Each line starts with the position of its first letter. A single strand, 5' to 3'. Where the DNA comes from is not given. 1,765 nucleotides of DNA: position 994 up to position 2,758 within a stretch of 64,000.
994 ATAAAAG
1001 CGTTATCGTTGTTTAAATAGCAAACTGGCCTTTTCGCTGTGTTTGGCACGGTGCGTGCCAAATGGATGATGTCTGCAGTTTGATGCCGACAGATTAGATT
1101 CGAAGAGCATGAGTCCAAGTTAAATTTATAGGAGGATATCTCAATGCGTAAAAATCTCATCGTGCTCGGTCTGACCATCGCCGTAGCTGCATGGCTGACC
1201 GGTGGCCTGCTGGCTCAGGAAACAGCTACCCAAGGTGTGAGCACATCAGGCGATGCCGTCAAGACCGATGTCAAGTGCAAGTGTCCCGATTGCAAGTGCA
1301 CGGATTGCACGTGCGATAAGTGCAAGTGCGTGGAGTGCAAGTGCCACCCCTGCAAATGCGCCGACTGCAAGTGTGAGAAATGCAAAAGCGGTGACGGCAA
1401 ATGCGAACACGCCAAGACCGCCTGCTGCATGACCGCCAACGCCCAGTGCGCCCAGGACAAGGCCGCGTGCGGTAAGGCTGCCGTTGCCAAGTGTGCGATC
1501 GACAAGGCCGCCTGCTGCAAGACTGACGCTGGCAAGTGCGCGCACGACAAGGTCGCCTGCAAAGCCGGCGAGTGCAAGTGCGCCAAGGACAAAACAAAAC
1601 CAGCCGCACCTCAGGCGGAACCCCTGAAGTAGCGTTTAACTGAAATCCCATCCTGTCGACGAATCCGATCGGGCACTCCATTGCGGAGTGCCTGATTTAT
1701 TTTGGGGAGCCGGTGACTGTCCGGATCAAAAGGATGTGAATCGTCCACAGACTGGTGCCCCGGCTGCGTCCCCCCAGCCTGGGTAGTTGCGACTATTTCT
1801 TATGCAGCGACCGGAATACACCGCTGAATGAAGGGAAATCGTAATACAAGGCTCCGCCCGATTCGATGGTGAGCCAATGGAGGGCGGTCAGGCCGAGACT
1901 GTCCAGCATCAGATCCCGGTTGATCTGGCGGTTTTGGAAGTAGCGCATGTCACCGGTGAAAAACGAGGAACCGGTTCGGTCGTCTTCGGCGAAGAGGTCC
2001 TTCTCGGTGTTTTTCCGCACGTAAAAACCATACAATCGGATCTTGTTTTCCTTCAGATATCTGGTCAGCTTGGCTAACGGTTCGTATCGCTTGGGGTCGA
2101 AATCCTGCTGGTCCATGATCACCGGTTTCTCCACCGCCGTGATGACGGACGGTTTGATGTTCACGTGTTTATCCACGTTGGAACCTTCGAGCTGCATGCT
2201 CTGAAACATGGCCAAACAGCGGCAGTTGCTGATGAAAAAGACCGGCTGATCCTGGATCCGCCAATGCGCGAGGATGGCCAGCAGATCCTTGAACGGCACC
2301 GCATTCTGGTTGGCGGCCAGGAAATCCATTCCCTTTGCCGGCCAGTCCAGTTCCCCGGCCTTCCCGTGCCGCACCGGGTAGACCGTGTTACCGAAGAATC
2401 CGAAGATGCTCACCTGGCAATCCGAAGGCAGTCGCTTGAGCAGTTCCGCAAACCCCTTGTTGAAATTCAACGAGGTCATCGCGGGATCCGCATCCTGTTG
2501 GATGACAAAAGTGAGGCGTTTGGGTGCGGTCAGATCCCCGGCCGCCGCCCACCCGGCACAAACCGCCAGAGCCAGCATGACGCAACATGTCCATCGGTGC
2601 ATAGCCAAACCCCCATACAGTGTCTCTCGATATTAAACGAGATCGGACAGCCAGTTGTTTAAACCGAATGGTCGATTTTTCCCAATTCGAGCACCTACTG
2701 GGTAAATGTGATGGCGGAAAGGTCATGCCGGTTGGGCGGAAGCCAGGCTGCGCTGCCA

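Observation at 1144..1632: Secreted metallothionein-like Cys/Lys tandem-repeat protein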

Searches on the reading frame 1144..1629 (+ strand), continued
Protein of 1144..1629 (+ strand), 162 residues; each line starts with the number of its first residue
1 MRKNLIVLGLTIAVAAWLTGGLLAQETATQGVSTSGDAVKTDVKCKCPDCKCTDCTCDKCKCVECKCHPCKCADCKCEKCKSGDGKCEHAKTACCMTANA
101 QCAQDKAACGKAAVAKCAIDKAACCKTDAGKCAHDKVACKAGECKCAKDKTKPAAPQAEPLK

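Call 30: search_protein_families(library=pfam, proteins=[L003:8652-9707:-, L003:7315-8652:-, L003:6799-7293:+, L003:6263-6646:-, L003:10653-11435:-, L003:12693-14444:+, L003:14523-15209:+], max_evalue=0.01)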
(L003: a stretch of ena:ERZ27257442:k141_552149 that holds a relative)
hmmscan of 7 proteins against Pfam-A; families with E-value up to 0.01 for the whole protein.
L003:8652-9707:- (352 aa): 4 families
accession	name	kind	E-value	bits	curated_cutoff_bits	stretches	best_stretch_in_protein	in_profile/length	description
PF02518.31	HATPase_c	-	1.2e-30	106.6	26.4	1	236-340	2-110/111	Histidine kinase-, DNA gyrase B-, and HSP90-like ATPase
PF00512.31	HisKA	-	1.5e-14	54.2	26.9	1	131-190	4-62/66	His Kinase A (phospho-acceptor) domain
PF13589.12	HATPase_c_3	-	9.5e-06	26.1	25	1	241-293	4-55/137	Histidine kinase-, DNA gyrase B-, and HSP90-like ATPase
PF13581.12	HATPase_c_2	-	1.2e-05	25.8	27.4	1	241-316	33-111/127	Histidine kinase-like ATPase domain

L003:7315-8652:- (446 aa): 11 families
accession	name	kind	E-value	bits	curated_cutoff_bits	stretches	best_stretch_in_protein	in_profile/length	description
PF00158.32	Sigma54_activat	-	9.9e-72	240.5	20.2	1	142-309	1-168/168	Sigma-54 interaction domain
PF00072.30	Response_reg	-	3e-34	117.9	30.2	1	4-113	1-110/111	Response regulator receiver domain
PF14532.12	Sigma54_activ_2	-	2.7e-23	83.2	25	1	143-313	1-138/138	Sigma-54 interaction domain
PF25601.1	AAA_lid_14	-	2e-13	50.4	27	1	314-391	1-82/87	AAA+ ATPase lid domain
PF02954.25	HTH_8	-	2.8e-10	40.2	22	1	401-441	2-42/42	Bacterial regulatory protein, Fis family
PF07728.20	AAA_5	-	5.3e-05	23.7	22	1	166-284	2-123/139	AAA domain (dynein-related subfamily)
PF13191.12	AAA_16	-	0.00027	21.9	32.6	1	148-218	8-85/167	AAA ATPase domain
PF00004.35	AAA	-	0.0009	20.1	21.2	1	166-284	1-110/131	ATPase family associated with various cellular activities (AAA)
PF01078.27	Mg_chelatase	-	0.0013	18.6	20.3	0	221-253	93-125/207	Magnesium chelatase, subunit ChlI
PF23198.2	PDE8A_N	-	0.0054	17.1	29.6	0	19-79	28-89/147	PDE8A-like, N-terminal domain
PF13245.12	AAA_19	-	0.0094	16.6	25.1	0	167-260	15-116/134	AAA domain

L003:6799-7293:+ (165 aa): 2 families
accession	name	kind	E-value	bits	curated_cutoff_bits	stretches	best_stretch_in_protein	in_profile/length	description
PF04945.19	YHS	-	2.3e-12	47.1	30.3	2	44-77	10-45/47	YHS domain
PF11494.13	Ta0938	-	0.001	19.9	27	0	46-70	12-36/92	Ta0938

L003:6263-6646:- (128 aa): 1 family
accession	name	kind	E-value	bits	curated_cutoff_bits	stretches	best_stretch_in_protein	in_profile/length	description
PF03625.19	DUF302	-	8.1e-25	86.9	23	1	35-98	1-63/63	Domain of unknown function DUF302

L003:10653-11435:- (261 aa): 0 families

L003:12693-14444:+ (584 aa): 0 families

L003:14523-15209:+ (229 aa): 0 families

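Call 31: predict_structure(alignment_id=A3)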
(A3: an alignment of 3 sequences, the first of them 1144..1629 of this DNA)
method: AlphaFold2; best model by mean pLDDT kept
length: 162 residues; sequences in the alignment: 3
mean_pLDDT: 39.7   pTM: 0.17
mean pLDDT of the five models: 39.7, 37.0, 36.3, 35.1, 35.0
residues with pLDDT >= 90: 0; 70-90: 0; 50-70: 1; < 50: 161
segments of 3 or more residues with pLDDT < 50: 1-5, 7-162
pLDDT, mean of each block of 10 residues (from residue 1): 43 40 36 34 43 45 45 45 42 40 36 35 37 36 38 40 36
secondary structure, 60 per line:
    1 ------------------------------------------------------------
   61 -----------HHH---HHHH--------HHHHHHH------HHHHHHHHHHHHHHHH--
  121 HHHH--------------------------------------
elements in order: H78-81 H90-96 H103-118 H121-124
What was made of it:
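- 1399..1581 (+): Block 2: residues 86-146, with Cys every 7-8 residues in Ala/Lys-rich 15-aa units (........(C)Kxxxxx), ending in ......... It contains 12 Cys. The only helices in the low-confidence AF2 model fall here (call 31).
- On Csp1/Csp3 copper storage proteins: The AF2 model has no confident fold (call 31).
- AF2 gives mean pLDDT 39.7 and pTM 0.17 (call 31), as expected for a protein that folds only around metal. AF2, which models disulfide-rich repeats reasonably well, finds nothing (call 31).
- Tried and rejected: AlphaFold2 on a 3-sequence alignment gave pLDDT 39.7, so no fold search was run, since matches would be meaningless (call 31).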

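Call 35: find_related_loci(query=A3, collection=metagenome_contigs, flank=6000)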
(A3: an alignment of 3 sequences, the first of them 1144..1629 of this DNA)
Query A3 (162 aa) in metagenome_contigs; peptide patterns used: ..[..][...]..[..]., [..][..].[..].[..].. (x = any residue, [..] = any of these).
351 stretches matched a pattern; 9 encode a relative of the query (tblastn E <= 1e-3); 9 distinct loci.
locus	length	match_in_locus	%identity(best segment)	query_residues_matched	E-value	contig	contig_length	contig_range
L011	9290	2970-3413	90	1-162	4e-84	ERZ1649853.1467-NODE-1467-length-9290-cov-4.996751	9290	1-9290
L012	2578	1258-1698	78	1-162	8e-74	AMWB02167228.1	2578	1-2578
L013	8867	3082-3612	79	1-162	3e-72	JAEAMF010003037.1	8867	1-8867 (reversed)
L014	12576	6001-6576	72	1-162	1e-70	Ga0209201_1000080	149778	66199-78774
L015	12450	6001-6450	74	1-135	1e-61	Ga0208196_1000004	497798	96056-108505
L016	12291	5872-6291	64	1-146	2e-49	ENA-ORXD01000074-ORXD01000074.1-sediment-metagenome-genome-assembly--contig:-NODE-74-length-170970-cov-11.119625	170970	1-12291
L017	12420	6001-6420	64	1-146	2e-49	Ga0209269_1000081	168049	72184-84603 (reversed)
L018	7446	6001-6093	65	50-77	2e-6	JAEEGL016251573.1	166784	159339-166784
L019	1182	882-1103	35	1-88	7e-6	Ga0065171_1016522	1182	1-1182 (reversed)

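Call 55: find_encoding_contigs(protein=P0005, flank=5000)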
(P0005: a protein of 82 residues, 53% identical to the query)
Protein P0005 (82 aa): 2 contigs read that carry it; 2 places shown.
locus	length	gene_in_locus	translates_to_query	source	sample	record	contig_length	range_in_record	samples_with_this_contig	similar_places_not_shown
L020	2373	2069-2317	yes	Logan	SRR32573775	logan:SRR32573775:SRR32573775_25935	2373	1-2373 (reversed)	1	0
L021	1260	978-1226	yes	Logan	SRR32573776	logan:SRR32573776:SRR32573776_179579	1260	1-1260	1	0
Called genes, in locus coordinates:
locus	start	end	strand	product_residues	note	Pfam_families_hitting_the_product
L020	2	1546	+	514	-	?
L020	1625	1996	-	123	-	-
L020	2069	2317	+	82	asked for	-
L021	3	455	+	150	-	?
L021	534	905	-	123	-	-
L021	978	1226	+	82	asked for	-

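Call 57: search_protein_families(library=pfam, proteins=[L020:2-1543:+, L020:1628-1996:-, L018:5206-6093:+], max_evalue=0.01)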
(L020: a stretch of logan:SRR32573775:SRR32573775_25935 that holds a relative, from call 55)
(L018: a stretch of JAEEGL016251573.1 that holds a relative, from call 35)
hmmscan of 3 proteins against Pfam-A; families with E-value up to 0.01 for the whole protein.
L020:2-1543:+ (514 aa): 1 family
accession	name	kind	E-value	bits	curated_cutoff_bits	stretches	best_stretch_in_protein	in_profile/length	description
PF00771.25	FHIPEP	-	1.7e-155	519.6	29.1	1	1-501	165-655/657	FHIPEP family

L020:1628-1996:- (123 aa): 0 families

L018:5206-6093:+ (296 aa): 1 family
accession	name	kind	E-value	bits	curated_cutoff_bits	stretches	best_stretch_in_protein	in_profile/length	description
PF01127.27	Sdh_cyt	-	0.0017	18.9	25.8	0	13-71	25-85/122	Succinate dehydrogenase/Fumarate reductase transmembrane subunit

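Call 62: search_protein_families(library=pfam, proteins=[P0002, P0005, P0006], max_evalue=10)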
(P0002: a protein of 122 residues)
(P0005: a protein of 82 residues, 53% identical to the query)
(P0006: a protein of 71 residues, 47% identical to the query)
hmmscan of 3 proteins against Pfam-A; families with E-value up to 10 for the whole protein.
P0002 (122 aa): 0 families

P0005 (82 aa): 1 family
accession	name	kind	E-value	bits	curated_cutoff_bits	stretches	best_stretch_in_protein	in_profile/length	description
PF12749.12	Metallothio_Euk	-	0.28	11.6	22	1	40-81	8-56/59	Eukaryotic metallothionein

P0006 (71 aa): 2 families
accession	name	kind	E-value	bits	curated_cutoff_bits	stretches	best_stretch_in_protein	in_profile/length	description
PF02067.21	Metallothio_5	-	0.4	11.3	25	2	28-48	2-24/41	Metallothionein family 5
PF05522.16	Metallothio_6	-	5.2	8.1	23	0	29-53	34-59/65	Metallothionein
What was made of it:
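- On Any Pfam metallothionein family, including Metallothio_Pro (SmtA/BmtA): The look-alikes P0005 and P0006 give only sub-threshold MT matches (E 0.28-0.4, call 62).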

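Call 72: list_cluster_members(proteins=[window:1144-1629:+, P0001, P0002, P0005, P0006])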
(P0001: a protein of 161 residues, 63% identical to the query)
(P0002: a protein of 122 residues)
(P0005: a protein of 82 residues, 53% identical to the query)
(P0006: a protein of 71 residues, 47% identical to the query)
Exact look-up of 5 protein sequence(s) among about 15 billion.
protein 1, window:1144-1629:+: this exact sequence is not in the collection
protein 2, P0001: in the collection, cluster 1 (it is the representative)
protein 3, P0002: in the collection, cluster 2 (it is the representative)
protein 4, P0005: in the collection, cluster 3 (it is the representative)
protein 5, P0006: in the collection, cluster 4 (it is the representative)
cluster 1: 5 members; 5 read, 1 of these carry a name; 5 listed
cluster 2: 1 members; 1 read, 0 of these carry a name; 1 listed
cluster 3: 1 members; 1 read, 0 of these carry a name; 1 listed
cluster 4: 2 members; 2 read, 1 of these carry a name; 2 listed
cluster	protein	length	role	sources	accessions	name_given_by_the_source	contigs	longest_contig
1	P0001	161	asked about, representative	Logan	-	-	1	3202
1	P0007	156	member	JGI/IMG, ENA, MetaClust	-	\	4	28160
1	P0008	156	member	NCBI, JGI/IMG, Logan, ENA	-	-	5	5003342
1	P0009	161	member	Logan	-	-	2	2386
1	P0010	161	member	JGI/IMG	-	-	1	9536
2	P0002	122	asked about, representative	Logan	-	-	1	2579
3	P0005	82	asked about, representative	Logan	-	-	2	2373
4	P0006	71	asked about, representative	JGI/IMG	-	hypothetical protein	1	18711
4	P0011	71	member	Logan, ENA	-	-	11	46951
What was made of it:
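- Tried and rejected: Cluster look-up gave no names or accessions (call 72).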

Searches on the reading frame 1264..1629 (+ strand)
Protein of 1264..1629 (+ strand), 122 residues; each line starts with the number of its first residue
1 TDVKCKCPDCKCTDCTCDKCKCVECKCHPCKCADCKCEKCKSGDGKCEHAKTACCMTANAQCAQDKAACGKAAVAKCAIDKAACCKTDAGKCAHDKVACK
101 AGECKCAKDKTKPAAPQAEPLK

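Call 32: search_solved_structures(query=window:1264-1629:+, max_evalue=10, show_alignments=3)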
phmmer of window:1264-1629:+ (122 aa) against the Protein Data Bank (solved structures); distinct sequences matched with E-value up to 10: 2.
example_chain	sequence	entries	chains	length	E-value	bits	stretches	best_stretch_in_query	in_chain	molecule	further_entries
2xt2_A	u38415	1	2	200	0.23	15.1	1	11-41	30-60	MCBG-LIKE PROTEIN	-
2xt4_A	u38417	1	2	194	2.7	11.6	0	11-41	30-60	MCBG-LIKE PROTEIN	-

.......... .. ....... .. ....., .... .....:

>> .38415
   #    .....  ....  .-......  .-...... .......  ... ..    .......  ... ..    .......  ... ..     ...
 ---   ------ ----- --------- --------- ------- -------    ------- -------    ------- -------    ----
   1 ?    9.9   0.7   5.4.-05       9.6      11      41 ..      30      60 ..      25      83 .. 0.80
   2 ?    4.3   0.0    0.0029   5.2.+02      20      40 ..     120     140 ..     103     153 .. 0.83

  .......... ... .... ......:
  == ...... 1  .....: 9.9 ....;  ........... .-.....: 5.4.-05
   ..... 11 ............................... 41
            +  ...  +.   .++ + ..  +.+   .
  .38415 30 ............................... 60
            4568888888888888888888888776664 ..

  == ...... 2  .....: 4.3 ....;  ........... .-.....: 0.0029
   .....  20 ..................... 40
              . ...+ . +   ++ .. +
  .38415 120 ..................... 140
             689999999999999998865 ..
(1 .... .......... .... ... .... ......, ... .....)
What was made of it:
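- On Pentapeptide-repeat proteins: The only match is a non-significant PDB hit (E 0.23) caused by the shared period of 5 (call 32).
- The period-5 repeat gave a weak, non-significant match to pentapeptide-repeat (McbG-like) beta-helix proteins (E 0.23, call 32).
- Tried and rejected: phmmer against the PDB gave only a non-significant pentapeptide-repeat hit (call 32).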

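Call 73: search_dna_similar(query=window:1264-1629:+, collection=plasmids, mode=protein, max_evalue=0.001, max_rows=15)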
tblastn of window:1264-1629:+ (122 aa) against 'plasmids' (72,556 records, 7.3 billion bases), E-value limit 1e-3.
No match.
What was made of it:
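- Tried and rejected: tblastn against plasmids gave no match (call 73).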

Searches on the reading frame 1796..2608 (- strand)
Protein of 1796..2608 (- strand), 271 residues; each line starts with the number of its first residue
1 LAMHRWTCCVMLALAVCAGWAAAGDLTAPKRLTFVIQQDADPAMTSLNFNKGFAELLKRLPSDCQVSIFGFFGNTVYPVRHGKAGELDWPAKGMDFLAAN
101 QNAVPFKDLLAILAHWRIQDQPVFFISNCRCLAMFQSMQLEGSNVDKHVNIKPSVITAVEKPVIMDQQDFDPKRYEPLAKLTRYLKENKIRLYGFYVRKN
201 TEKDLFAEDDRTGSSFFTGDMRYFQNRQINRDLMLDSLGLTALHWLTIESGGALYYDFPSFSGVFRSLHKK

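Call 57: search_protein_families(library=pfam, proteins=[window:1796-2608:-], max_evalue=0.01)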
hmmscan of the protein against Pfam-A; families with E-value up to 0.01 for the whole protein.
window:1796-2608:- (271 aa): 0 families

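Call 63: search_solved_structures(query=window:1796-2608:-, max_evalue=1)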
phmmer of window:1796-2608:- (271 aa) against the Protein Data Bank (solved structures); distinct sequences matched with E-value up to 1: 1.
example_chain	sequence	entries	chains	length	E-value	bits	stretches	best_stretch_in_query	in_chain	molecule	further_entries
28nt_k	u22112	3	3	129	0.66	12.4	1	56-110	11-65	Small ribosomal subunit protein uS11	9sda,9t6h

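Call 69: predict_structure(protein=window:1796-2608:-)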
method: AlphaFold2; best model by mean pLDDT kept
length: 271 residues; sequences in the alignment: 1
mean_pLDDT: 42.4   pTM: 0.44
mean pLDDT of the five models: 42.4, 40.6, 40.0, 39.9, 36.9
residues with pLDDT >= 90: 0; 70-90: 26; 50-70: 57; < 50: 188
segments of 3 or more residues with pLDDT < 50: 1-12, 18-27, 40-44, 46-48, 92-101, 128-271
pLDDT, mean of each block of 10 residues (from residue 1): 39 48 47 65 48 67 77 64 74 45 54 52 54 35 29 26 32 39 40 31 28 23 27 27 24 23 26 32
secondary structure, 60 per line:
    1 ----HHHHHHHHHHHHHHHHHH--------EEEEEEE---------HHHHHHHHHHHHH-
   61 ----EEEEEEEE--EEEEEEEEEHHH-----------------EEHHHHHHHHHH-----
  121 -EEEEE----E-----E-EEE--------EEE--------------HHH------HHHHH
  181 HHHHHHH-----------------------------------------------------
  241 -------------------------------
elements in order: H5-22 E31-37 H47-59 E65-72 E75-83 H106-115 E122-126 E139-141 E150-152 H176-187
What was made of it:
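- Tried and rejected: AlphaFold2 of the conserved 271-aa downstream neighbour (single sequence) gave pLDDT 42 and was unusable (call 69).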
